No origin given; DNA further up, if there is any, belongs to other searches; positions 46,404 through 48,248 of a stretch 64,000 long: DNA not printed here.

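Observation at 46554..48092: VirB9-like protein fused to a peptidoglycan-binding SPOR domain through a G/S/N-rich linker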

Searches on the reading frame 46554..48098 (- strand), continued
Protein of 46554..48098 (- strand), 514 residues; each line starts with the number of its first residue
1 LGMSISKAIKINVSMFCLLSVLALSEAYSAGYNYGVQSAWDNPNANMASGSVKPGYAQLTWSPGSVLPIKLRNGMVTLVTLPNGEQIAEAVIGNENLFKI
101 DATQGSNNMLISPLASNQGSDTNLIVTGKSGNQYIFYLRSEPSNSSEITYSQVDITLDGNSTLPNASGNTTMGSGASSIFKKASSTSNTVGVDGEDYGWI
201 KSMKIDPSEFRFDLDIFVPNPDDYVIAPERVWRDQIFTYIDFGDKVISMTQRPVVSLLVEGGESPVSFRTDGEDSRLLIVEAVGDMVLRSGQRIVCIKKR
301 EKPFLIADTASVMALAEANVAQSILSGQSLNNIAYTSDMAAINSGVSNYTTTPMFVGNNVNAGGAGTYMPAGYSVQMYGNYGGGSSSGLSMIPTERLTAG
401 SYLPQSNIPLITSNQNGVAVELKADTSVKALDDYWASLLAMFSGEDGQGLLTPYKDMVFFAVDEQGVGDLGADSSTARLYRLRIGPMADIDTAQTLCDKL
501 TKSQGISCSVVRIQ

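Call 78: get_annotated_region(hit=H5, flank=6000)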
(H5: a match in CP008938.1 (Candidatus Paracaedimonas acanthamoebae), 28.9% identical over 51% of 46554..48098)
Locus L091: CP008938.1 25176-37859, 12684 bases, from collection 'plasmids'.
description: Candidatus Caedibacter acanthamoebae plasmid Plasmid_00002, complete sequence
organism: Candidatus Paracaedimonas acanthamoebae (NCBI taxid 244581)
taxonomy: Bacteria; Pseudomonadota; Alphaproteobacteria; Holosporales; Caedimonadaceae; Candidatus Paracaedimonas; Candidatus Paracaedimonas acanthamoebae
host: -; source: Acanthamoeba polyphaga HN-3; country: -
typing (MOB-suite, as given by PLSDB): mobilizable; replicon rep_cluster_1687; relaxase MOBQ
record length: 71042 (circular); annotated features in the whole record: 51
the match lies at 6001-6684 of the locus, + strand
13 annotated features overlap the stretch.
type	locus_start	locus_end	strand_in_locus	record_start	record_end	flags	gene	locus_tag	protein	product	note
CDS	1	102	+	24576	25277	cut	-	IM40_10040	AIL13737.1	hypothetical protein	-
CDS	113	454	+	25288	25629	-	-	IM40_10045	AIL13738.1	hypothetical protein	-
CDS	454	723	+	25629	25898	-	-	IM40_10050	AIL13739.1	hypothetical protein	-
CDS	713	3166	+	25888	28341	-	-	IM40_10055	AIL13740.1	hypothetical protein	-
CDS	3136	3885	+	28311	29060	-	-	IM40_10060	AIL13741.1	hypothetical protein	-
CDS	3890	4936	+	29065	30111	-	-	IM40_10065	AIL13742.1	hypothetical protein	-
CDS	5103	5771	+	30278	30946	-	-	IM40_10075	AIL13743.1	hypothetical protein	-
CDS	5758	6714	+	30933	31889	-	-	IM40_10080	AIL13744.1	hypothetical protein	-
CDS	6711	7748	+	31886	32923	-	-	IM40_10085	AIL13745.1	hypothetical protein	-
CDS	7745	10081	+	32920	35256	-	-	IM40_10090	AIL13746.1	hypothetical protein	-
CDS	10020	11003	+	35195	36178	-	-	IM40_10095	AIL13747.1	hypothetical protein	-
CDS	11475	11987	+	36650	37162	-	-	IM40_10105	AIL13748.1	hypothetical protein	-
CDS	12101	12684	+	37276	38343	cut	-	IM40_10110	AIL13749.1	hypothetical protein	-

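Call 80: search_protein_families(library=pfam, proteins=[L088:8848-10140:+, L089:8854-10152:+, L090:2734-4386:+, P0144, P0149, P0178, P0180], max_evalue=1)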
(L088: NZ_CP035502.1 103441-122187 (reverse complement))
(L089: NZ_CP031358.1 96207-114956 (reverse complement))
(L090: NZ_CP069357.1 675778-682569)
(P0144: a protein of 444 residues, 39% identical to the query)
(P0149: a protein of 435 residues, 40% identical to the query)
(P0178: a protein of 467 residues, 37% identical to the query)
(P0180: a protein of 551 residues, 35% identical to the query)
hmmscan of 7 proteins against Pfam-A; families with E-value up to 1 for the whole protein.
L088:8848-10140:+ (430 aa): 1 family
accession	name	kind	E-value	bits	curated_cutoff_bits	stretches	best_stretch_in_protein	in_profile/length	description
PF03524.21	CagX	-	4.3e-17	63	34.2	1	73-300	4-198/198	Conjugal transfer protein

L089:8854-10152:+ (432 aa): 1 family
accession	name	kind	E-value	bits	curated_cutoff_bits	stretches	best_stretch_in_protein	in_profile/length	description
PF03524.21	CagX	-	9.3e-17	61.9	34.2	1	72-297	5-197/198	Conjugal transfer protein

L090:2734-4386:+ (550 aa): 1 family
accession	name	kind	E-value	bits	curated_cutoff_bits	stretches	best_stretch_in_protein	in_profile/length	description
PF03524.21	CagX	-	2.2e-19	70.5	34.2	1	110-352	4-195/198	Conjugal transfer protein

P0144 (444 aa): 2 families
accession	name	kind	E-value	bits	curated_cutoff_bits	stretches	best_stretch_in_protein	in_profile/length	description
PF03524.21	CagX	-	1.8e-24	87.1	34.2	1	74-305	5-198/198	Conjugal transfer protein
PF05036.18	SPOR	-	0.034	14.9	21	1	362-441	5-75/76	SPOR domain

P0149 (435 aa): 1 family
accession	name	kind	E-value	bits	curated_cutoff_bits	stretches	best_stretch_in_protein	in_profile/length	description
PF03524.21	CagX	-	2.9e-17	63.6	34.2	1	71-301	5-197/198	Conjugal transfer protein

P0178 (467 aa): 1 family
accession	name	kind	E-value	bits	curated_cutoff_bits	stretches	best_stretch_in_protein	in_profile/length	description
PF03524.21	CagX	-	1.8e-15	57.7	34.2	1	100-337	4-196/198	Conjugal transfer protein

P0180 (551 aa): 1 family
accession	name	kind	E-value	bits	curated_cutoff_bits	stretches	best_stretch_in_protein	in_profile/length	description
PF03524.21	CagX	-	6.3e-21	75.5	34.2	1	78-325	4-195/198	Conjugal transfer protein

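Call 82: find_homologous_proteins(query=L083:1-1542:+, max_evalue=1e-10)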
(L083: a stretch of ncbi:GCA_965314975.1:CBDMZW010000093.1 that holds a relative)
Query L083:1-1542:+ (513 aa): 1875 proteins with E <= 1e-10 among 8000 candidates; the best 120 are listed.
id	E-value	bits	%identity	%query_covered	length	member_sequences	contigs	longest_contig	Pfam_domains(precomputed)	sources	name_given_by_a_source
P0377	0.0e+0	1164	97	100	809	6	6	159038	PF19044.7,PF03135.20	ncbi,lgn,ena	-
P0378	0.0e+0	1087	90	100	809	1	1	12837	PF19044.7,PF03135.20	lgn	-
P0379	0.0e+0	1078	90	100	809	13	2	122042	PF19044.7,PF27097.1,PF03135.20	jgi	-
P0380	0.0e+0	1066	89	100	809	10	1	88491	PF03135.20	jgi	jgi:type IV secretion/conjugal transfer VirB4 family ATPase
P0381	0.0e+0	1059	89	100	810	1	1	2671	PF19044.7,PF03135.20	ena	-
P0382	1.6e-295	999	82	100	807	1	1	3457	PF27097.1,PF03135.20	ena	-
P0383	1.6e-295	999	82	100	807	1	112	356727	PF27097.1,PF03135.20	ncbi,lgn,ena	-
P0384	1.6e-295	999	82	100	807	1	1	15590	PF27097.1,PF03135.20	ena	-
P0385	1.6e-295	999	82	100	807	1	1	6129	PF27097.1,PF03135.20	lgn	-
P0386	1.6e-295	999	82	100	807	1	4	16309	PF27097.1,PF03135.20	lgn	-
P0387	1.7e-295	999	82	100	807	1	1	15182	PF27097.1,PF03135.20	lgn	-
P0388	3.1e-295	998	81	100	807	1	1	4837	PF27097.1,PF03135.20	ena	-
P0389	1.5e-294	996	81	100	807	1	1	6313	PF27097.1,PF03135.20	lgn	-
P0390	2.1e-294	995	81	100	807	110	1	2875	PF27097.1,PF03135.20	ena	-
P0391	1.8e-293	992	81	100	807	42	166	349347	PF27097.1,PF03135.20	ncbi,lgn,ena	-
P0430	1.1e-257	874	73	100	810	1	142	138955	PF19044.7,PF03135.20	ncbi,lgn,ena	-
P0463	2.2e-254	863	72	100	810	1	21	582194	PF19044.7,PF27097.1,PF03135.20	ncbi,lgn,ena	-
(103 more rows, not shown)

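Call 83: find_encoding_contigs(protein=P0463, flank=10000, max_places=4)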
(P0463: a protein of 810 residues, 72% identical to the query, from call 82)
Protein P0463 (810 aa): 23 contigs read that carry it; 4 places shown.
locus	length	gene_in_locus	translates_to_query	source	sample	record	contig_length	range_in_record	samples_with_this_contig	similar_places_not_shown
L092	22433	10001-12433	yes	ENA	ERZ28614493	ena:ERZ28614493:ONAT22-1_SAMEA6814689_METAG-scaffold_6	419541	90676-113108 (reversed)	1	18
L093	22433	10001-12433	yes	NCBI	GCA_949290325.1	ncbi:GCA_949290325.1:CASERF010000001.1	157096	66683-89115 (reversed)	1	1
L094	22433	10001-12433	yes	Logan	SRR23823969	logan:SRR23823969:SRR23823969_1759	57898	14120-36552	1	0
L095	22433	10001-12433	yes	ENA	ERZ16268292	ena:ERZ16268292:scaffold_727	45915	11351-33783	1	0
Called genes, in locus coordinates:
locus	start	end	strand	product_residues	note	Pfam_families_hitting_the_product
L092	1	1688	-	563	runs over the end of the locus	PF00437:T2SSE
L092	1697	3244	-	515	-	-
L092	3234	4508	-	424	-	PF06864:PAP_PilO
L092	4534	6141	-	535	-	PF00263:Secretin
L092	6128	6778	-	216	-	PF10671:TcpQ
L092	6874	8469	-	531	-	-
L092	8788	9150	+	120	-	PF04956:TrbC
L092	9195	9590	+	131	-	PF04956:TrbC (weak)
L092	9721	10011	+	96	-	-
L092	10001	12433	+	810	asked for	PF27097:VirB4_TrbE_N (faint), PF03135:CagE_TrbE_VirB, PF19044:P-loop_TraG (faint)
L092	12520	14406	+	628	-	-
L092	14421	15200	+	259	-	-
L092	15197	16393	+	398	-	-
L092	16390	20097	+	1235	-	-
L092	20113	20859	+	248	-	PF04335:VirB8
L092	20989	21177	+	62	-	-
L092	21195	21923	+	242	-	PF04335:VirB8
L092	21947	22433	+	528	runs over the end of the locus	PF03524:CagX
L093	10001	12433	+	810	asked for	PF27097:VirB4_TrbE_N (faint), PF03135:CagE_TrbE_VirB, PF19044:P-loop_TraG (faint)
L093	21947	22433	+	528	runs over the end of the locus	PF03524:CagX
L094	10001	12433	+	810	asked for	PF27097:VirB4_TrbE_N (faint), PF03135:CagE_TrbE_VirB, PF19044:P-loop_TraG (faint)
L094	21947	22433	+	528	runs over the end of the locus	PF03524:CagX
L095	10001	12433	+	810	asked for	PF27097:VirB4_TrbE_N (faint), PF03135:CagE_TrbE_VirB, PF19044:P-loop_TraG (faint)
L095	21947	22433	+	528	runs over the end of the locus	PF03524:CagX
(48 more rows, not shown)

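Call 84: find_encoding_contigs(protein=P0430, flank=6000, max_places=3)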
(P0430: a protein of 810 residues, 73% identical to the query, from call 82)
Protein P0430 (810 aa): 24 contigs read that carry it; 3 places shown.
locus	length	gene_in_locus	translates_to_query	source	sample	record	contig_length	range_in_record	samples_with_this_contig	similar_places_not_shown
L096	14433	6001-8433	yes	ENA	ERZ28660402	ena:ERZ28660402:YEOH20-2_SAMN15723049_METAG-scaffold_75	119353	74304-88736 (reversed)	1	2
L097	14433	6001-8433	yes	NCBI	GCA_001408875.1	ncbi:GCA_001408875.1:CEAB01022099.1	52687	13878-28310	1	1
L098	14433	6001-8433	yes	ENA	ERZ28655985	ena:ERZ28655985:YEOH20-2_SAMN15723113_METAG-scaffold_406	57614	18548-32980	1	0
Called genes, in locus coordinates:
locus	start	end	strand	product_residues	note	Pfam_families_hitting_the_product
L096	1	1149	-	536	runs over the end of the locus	PF00263:Secretin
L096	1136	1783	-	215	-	PF10671:TcpQ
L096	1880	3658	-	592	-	-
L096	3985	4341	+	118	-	PF04956:TrbC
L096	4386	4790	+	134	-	PF04956:TrbC (weak)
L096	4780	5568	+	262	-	-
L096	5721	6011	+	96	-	-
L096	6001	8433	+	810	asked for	PF03135:CagE_TrbE_VirB, PF19044:P-loop_TraG (faint)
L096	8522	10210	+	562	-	PF28019:HmpF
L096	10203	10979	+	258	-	-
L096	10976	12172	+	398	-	PF10506:USHBP1_PDZ-bd (weak)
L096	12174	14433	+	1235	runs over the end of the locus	-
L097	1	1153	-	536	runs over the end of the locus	PF00263:Secretin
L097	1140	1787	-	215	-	PF10671:TcpQ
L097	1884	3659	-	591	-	-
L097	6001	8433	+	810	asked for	PF03135:CagE_TrbE_VirB, PF19044:P-loop_TraG (faint)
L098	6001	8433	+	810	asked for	PF03135:CagE_TrbE_VirB, PF19044:P-loop_TraG (faint)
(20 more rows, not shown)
